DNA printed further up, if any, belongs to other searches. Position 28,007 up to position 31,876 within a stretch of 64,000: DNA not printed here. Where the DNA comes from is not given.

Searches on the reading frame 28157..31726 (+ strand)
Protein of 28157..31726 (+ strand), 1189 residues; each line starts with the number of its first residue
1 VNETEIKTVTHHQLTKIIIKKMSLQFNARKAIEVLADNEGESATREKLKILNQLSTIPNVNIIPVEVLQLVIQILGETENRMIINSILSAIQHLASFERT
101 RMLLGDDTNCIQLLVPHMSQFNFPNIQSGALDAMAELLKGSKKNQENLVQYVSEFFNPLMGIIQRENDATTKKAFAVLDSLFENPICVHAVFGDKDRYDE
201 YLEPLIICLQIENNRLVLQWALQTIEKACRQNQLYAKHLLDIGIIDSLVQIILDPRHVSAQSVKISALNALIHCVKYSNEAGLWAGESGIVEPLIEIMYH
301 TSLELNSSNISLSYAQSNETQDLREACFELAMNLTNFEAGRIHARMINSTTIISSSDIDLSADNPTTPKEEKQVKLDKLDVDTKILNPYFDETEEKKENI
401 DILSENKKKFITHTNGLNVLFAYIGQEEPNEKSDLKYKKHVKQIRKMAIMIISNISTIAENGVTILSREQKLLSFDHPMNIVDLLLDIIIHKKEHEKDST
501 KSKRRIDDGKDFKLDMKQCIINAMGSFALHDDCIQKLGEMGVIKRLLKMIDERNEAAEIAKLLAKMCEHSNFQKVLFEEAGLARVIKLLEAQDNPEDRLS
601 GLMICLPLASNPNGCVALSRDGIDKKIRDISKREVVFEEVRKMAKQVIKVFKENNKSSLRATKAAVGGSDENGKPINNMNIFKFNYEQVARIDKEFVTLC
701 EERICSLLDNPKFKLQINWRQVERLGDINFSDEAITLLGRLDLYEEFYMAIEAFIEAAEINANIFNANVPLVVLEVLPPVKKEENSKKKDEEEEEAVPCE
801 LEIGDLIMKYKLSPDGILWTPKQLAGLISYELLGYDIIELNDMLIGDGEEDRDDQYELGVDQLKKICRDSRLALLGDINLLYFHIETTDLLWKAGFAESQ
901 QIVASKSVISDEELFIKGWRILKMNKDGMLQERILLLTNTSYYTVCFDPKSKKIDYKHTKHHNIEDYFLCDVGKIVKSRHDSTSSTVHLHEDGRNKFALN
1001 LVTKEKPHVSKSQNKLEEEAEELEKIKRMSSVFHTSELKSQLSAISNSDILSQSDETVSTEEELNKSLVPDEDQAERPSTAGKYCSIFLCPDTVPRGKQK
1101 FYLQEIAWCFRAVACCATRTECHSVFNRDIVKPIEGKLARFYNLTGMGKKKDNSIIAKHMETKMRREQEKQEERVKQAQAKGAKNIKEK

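Call 9: search_protein_families(library=pfam, proteins=[window:28157-31726:+], max_evalue=0.00001)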
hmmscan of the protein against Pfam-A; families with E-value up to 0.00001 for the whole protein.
window:28157-31726:+ (1189 aa): 2 families
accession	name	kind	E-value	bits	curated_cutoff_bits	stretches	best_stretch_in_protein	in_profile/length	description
PF24768.1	ARM_ARMC5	-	8.7e-09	35.6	79.9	0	62-185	65-186/289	ARMC5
PF12456.14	hSac2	-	9.9e-07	28.8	26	1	905-955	18-74/115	Inositol phosphatase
